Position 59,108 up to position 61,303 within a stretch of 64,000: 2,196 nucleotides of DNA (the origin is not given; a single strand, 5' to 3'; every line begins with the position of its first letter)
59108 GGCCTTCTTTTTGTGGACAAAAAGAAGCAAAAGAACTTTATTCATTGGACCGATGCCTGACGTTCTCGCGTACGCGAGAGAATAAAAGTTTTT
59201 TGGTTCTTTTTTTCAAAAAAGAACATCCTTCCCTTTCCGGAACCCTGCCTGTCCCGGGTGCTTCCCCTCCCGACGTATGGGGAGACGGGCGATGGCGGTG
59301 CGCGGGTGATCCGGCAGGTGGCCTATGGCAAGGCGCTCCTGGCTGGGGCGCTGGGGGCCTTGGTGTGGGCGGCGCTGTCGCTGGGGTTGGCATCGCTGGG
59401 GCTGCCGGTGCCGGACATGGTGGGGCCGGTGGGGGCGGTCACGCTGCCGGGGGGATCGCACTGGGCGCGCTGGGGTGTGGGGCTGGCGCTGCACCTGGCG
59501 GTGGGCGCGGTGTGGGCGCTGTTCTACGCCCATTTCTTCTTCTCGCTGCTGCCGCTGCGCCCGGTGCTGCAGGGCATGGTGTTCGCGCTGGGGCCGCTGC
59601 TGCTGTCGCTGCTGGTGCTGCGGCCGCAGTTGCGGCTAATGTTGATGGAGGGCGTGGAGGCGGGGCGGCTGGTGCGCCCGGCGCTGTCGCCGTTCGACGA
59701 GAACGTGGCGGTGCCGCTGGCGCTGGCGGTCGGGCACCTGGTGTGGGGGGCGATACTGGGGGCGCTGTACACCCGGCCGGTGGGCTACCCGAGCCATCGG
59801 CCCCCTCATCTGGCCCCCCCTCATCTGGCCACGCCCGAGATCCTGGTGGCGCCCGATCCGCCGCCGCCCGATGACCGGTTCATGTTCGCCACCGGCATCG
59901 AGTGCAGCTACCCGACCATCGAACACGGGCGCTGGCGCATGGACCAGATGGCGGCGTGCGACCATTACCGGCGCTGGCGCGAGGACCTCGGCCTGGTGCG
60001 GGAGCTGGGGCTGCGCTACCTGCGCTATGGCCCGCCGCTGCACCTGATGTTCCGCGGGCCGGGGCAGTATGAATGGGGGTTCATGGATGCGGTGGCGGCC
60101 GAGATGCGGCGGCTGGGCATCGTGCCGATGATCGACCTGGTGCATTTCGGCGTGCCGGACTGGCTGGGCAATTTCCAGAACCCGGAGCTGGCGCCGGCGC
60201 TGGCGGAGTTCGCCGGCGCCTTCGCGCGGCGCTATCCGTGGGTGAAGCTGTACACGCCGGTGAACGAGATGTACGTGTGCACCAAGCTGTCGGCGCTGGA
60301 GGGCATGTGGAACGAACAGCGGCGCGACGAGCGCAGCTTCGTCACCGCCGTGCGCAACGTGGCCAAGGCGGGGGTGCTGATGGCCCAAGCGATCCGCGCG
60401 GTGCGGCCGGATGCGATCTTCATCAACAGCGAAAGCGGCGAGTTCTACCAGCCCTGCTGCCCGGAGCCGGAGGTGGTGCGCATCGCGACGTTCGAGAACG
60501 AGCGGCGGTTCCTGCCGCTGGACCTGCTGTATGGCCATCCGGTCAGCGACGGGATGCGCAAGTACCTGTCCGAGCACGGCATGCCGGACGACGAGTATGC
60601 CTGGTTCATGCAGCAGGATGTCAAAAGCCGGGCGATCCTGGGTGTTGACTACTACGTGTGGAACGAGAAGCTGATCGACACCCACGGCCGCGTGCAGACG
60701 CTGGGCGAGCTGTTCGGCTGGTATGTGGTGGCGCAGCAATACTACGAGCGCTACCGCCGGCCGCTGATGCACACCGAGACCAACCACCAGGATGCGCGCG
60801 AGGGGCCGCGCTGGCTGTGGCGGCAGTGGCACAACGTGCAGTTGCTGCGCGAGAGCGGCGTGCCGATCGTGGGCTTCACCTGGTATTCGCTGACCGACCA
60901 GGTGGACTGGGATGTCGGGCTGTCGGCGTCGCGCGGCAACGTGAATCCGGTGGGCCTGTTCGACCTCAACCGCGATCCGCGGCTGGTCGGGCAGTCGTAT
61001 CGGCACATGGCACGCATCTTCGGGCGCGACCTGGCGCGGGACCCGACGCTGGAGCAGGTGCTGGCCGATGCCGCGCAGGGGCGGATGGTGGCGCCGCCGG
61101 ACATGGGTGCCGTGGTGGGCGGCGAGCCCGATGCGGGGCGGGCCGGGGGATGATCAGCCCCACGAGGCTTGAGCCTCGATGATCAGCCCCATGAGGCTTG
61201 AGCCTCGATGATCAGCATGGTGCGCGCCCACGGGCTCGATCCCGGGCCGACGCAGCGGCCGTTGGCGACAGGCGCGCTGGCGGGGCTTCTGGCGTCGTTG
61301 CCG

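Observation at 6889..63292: Family A: 14 copies of an AT-rich, nested-palindrome element in a very GC-rich window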

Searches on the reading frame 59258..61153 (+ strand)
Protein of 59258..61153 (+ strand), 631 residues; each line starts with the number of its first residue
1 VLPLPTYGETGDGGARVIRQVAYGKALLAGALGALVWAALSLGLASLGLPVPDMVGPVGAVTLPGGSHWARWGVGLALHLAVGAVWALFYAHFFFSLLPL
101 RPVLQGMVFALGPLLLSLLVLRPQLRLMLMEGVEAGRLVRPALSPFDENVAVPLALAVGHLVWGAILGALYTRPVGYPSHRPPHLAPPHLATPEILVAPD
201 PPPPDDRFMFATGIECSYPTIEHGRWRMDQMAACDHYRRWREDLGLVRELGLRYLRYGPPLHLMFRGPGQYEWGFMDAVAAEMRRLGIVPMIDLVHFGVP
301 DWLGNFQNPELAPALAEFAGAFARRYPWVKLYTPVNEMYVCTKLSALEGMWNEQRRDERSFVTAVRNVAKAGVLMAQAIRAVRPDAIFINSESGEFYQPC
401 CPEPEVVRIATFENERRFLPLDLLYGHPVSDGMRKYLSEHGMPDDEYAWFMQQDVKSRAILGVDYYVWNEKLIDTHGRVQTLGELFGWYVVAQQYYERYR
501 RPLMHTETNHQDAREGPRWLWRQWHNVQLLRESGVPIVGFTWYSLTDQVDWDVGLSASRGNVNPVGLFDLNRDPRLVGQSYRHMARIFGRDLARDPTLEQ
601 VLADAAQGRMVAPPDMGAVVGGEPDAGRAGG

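Call 15: find_encoding_contigs(protein=window:59258-61153:+, flank=3000, max_places=4)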
Protein window:59258-61153:+ (631 aa): no gene with exactly this product is on record in the collection.

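Call 21: find_homologous_proteins(query=window:59258-61153:+, max_evalue=1e-50)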
Query window:59258-61153:+ (631 aa): 5198 proteins with E <= 1e-50 among 8000 candidates; the best 120 are listed.
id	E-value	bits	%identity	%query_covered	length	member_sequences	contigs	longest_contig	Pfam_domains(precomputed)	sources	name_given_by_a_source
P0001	0.0e+0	1264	87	97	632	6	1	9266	PF00232.25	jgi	jgi:beta-glucosidase/6-phospho-beta-glucosidase/beta-galactosidase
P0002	0.0e+0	1118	78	97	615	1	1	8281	PF00232.25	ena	-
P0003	0.0e+0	1116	81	91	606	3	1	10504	PF00232.25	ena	-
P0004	0.0e+0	1111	79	94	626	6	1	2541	PF00232.25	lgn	-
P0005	0.0e+0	1094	79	94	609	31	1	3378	PF20587.4,PF00232.25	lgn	-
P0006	0.0e+0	1066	76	95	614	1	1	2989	PF00232.25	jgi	jgi:beta-glucosidase/6-phospho-beta-glucosidase/beta-galactosidase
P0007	3.1e-287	973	70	94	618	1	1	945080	PF00232.25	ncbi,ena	-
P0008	1.6e-277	941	67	94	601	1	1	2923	PF00232.25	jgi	jgi:beta-glucosidase/6-phospho-beta-glucosidase/beta-galactosidase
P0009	4.1e-277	939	67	94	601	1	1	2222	PF00232.25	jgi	jgi:beta-glucosidase/6-phospho-beta-glucosidase/beta-galactosidase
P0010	1.6e-276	937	68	93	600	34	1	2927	PF00232.25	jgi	jgi:beta-glucosidase/6-phospho-beta-glucosidase/beta-galactosidase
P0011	2.5e-276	937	67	94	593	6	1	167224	PF00232.25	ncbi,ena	-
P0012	4.4e-276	936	70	94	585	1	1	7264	PF00232.25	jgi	jgi:beta-glucosidase/6-phospho-beta-glucosidase/beta-galactosidase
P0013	4.6e-276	936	67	94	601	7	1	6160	PF00232.25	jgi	jgi:beta-glucosidase/6-phospho-beta-glucosidase/beta-galactosidase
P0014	5.0e-276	936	67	93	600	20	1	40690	PF00232.25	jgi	jgi:beta-glucosidase/6-phospho-beta-glucosidase/beta-galactosidase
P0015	2.1e-275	934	66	93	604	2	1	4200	PF00232.25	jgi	jgi:beta-glucosidase/6-phospho-beta-glucosidase/beta-galactosidase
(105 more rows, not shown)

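Call 22: find_encoding_contigs(protein=P0001, flank=10000, max_places=2)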
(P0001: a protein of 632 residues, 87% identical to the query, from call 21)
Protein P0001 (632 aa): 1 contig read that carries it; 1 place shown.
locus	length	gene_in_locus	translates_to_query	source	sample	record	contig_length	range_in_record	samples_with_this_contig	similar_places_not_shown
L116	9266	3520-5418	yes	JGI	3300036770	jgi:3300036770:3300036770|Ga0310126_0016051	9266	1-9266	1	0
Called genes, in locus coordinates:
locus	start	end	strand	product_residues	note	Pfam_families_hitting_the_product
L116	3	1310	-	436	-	?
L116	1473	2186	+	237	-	PF00149:Metallophos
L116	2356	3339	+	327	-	PF00294:PfkB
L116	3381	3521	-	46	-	-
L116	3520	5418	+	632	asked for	PF00232:Glyco_hydro_1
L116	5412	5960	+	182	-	-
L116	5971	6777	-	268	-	PF14023:Bestrophin-like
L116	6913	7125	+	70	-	PF07311:Dodecin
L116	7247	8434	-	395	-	PF01546:Peptidase_M20, PF07687:M20_dimer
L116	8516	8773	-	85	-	PF13670:PepSY_2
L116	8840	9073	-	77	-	-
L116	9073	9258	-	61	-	-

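Call 23: find_encoding_contigs(protein=P0003, flank=10000, max_places=2)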
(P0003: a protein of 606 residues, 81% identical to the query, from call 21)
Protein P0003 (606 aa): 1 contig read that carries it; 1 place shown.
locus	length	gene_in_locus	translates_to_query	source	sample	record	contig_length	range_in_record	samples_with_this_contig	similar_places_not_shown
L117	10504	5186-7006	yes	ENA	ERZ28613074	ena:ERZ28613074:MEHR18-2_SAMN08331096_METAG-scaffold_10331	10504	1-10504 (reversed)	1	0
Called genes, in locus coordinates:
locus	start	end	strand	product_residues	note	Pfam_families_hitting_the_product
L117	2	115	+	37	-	?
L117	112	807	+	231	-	PF19889:DUF6362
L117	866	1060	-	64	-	-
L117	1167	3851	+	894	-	PF00931:NB-ARC (weak), PF13432:TPR_16 (faint), PF13374:TPR_10 (faint), PF14938:SNAP (faint), PF07719:TPR_2 (faint), PF13424:TPR_12, PF17874:TPR_MalT (faint), PF13424:TPR_12, +1 more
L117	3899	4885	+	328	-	PF00294:PfkB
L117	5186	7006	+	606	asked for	PF00232:Glyco_hydro_1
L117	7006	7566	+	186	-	-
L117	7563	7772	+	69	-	PF07311:Dodecin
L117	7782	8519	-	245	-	-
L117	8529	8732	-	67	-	-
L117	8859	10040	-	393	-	PF01546:Peptidase_M20, PF07687:M20_dimer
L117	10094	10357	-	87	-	-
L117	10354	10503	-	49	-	?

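Call 24: find_encoding_contigs(protein=P0007, flank=10000, max_places=2)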
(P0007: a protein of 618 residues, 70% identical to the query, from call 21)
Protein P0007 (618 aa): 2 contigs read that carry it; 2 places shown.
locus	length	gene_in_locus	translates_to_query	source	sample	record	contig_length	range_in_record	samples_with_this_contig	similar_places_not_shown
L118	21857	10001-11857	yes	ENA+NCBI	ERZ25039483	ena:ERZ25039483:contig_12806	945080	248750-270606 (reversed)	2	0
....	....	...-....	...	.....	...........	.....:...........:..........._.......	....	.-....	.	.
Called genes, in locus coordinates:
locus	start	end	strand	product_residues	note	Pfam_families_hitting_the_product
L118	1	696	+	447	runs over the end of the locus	PF04326:SLFN_AlbA_2, PF13749:HATPase_c_4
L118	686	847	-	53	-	-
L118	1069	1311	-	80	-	-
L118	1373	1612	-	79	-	-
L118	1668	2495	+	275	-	PF00296:Bac_luciferase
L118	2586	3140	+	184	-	-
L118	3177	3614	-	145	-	-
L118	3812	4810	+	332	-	PF05872:HerA_C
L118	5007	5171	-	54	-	PF04964:Flp_Fap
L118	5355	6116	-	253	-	PF07277:SapC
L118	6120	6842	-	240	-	PF00378:ECH_1, PF16113:ECH_2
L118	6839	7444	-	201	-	PF05995:CDO_I (weak)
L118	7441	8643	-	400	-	PF02515:CoA_transf_3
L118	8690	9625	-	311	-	-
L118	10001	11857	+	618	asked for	PF00232:Glyco_hydro_1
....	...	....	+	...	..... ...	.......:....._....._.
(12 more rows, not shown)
